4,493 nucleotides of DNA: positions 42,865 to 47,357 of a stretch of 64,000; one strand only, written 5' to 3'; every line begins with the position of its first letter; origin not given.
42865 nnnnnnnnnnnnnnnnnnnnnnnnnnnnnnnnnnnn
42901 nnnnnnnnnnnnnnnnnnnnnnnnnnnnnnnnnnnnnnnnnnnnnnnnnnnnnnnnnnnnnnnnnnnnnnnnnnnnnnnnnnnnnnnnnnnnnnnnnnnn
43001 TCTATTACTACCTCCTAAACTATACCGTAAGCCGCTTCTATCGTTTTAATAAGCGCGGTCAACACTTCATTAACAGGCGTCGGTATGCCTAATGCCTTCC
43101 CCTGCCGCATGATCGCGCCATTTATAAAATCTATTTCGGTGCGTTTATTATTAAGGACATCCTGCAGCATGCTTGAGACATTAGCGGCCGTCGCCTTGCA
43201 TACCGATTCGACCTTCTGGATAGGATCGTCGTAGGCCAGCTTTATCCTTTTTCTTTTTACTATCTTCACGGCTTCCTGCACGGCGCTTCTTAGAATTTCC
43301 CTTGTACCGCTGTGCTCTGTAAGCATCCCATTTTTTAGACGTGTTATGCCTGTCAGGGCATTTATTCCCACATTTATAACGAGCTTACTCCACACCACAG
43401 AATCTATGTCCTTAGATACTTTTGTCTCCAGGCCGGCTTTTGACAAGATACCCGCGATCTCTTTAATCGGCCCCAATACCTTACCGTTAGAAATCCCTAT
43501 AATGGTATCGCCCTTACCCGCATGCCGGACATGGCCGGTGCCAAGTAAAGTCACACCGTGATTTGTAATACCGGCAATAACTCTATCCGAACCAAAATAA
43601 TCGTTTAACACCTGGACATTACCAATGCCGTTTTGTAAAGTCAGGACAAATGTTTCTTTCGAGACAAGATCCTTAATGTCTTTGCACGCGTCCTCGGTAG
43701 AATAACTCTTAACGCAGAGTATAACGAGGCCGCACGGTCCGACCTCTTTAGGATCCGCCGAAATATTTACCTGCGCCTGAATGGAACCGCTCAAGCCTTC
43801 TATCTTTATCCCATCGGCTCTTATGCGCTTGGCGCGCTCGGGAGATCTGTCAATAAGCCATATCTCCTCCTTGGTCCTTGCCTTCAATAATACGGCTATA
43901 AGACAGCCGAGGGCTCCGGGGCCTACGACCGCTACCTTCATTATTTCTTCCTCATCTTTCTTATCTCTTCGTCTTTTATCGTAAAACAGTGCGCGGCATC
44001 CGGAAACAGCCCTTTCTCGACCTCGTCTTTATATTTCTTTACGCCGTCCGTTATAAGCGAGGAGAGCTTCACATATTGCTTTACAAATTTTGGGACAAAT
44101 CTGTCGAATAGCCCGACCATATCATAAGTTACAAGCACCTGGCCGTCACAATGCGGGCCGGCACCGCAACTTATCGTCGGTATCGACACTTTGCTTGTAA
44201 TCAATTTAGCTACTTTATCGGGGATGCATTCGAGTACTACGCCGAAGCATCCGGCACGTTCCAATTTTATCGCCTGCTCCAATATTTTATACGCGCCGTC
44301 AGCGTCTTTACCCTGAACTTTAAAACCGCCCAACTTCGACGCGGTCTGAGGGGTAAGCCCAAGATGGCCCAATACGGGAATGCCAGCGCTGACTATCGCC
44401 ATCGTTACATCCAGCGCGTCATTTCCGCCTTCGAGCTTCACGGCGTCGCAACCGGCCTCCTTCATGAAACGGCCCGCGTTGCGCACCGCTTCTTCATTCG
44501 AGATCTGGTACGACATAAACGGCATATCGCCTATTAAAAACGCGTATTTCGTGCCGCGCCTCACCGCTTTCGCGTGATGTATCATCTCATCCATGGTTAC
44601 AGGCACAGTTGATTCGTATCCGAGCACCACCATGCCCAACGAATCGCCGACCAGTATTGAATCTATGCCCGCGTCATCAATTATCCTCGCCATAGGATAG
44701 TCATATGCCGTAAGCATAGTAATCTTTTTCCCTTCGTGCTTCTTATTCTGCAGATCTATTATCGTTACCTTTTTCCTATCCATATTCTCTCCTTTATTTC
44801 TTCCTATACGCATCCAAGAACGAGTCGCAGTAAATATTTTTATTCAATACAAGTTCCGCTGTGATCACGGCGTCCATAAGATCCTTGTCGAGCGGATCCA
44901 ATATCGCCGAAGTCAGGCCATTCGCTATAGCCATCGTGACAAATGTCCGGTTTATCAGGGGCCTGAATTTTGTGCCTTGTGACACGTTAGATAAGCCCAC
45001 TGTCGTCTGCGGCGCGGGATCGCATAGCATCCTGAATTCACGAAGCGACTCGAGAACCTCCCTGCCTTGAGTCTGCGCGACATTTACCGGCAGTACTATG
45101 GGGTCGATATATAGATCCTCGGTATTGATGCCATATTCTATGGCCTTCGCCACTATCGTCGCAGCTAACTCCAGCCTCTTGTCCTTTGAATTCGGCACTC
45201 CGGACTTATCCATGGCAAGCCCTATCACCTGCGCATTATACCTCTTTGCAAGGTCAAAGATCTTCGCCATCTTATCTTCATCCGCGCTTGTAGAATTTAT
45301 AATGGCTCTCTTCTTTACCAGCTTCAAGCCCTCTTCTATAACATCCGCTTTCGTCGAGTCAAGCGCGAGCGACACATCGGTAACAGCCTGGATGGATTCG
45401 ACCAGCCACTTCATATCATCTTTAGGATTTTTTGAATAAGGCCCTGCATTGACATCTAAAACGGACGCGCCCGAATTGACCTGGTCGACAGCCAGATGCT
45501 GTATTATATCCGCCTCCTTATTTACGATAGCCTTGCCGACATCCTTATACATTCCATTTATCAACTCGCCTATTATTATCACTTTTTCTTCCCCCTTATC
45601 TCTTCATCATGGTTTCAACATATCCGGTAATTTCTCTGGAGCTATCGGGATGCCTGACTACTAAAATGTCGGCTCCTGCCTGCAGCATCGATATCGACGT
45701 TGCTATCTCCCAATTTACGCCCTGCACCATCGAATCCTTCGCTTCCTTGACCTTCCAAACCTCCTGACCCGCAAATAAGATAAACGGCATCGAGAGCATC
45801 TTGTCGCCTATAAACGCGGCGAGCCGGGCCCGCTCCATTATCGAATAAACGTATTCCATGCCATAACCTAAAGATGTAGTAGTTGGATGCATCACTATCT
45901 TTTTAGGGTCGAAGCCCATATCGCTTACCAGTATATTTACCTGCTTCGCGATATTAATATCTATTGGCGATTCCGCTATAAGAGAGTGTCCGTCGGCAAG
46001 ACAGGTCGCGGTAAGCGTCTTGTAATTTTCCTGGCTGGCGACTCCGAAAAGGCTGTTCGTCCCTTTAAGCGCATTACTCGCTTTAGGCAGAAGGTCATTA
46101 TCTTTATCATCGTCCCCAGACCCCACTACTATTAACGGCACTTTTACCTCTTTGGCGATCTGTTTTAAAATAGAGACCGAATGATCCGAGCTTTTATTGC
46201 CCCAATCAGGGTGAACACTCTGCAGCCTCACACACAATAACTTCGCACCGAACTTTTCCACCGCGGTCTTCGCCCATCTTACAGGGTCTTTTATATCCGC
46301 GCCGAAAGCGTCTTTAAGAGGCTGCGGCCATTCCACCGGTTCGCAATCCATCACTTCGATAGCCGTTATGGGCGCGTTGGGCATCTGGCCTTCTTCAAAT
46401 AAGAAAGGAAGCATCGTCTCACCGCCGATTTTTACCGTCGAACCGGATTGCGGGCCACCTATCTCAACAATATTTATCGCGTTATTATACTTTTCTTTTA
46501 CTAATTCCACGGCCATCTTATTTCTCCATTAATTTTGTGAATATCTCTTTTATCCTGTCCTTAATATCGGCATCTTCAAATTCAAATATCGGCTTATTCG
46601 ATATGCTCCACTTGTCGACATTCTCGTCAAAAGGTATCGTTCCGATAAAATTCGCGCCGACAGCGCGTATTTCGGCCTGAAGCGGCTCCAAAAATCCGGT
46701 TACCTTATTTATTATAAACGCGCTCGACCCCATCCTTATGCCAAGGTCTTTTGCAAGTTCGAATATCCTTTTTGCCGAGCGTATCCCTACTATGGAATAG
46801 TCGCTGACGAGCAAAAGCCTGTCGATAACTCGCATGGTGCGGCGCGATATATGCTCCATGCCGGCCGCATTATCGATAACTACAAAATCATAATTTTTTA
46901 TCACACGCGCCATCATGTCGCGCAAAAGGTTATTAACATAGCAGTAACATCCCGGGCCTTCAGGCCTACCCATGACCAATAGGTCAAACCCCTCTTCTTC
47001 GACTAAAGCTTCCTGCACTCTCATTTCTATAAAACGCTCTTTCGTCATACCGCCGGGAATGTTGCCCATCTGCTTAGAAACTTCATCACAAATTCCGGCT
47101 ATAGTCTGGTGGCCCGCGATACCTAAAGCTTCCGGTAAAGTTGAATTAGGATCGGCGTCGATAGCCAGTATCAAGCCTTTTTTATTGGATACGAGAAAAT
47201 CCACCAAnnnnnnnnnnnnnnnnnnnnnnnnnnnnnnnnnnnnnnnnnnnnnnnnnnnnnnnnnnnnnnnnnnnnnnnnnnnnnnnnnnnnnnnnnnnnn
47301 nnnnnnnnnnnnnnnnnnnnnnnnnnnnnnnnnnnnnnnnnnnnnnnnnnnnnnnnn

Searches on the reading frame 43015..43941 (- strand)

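Call 50: search_protein_families(library=pfam, proteins=[window:43015-43941:-], max_evalue=0.00001)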
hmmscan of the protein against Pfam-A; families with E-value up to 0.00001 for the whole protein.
window:43015-43941:- (308 aa): 3 families
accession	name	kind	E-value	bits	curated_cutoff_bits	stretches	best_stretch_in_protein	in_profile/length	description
PF02558.23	ApbA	-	8.4e-42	142.8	22.2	1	3-151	1-148/150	Ketopantoate reductase PanE/ApbA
PF08546.17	ApbA_C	-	9e-38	129.9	22.7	1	178-302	1-125/125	Ketopantoate reductase PanE/ApbA C terminal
PF01210.29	NAD_Gly3P_dh_N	-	1e-07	32.5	23.1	1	2-108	1-108/158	NAD-dependent glycerol-3-phosphate dehydrogenase N-terminus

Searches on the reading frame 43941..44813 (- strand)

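Call 50: search_protein_families(library=pfam, proteins=[window:43941-44813:-], max_evalue=0.00001)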
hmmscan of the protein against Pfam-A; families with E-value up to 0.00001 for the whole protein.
window:43941-44813:- (290 aa): 1 family
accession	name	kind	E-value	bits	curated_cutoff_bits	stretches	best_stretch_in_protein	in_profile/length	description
PF02548.21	Pantoate_transf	-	3.6e-118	394.1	28.7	1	15-272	1-258/259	Ketopantoate hydroxymethyltransferase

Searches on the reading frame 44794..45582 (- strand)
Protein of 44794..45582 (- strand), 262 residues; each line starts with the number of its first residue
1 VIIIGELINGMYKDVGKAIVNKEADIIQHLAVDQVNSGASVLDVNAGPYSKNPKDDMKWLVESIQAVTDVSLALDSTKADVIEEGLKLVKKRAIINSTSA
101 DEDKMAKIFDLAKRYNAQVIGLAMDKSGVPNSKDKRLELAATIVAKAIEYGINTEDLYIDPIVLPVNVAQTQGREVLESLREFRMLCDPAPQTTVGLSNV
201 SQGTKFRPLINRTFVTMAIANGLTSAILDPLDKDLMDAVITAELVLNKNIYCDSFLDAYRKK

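Call 50: search_protein_families(library=pfam, proteins=[window:44794-45582:-], max_evalue=0.00001)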
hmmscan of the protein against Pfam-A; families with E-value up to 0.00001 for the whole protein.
window:44794-45582:- (262 aa): 2 families
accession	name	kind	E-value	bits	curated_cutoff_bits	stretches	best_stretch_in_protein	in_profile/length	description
PF00809.28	Pterin_bind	-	1.7e-22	80.7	25.5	1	23-227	19-242/244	Pterin binding enzyme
PF03599.22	CdhD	-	3.7e-06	26.4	24.8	1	49-165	78-180/387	CO dehydrogenase/acetyl-CoA synthase delta subunit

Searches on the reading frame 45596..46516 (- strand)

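Call 45: search_protein_families(library=pfam, proteins=[window:45596-46516:-], max_evalue=0.00001)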
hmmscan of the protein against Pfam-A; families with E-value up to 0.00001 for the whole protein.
window:45596-46516:- (306 aa): 1 family
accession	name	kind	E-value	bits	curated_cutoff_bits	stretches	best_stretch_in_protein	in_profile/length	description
PF03599.22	CdhD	-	9.9e-34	117.1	24.8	1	19-291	4-244/387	CO dehydrogenase/acetyl-CoA synthase delta subunit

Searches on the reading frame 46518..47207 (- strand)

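Call 45: search_protein_families(library=pfam, proteins=[window:46518-47207:-], max_evalue=0.00001)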
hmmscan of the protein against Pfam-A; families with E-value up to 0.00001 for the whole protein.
window:46518-47207:- (229 aa): 1 family
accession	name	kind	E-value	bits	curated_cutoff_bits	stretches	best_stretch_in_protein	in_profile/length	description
PF01656.29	CbiA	-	1.9e-06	28.3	25.4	1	13-207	30-125/125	CobQ/CobB/MinD/ParA nucleotide binding domain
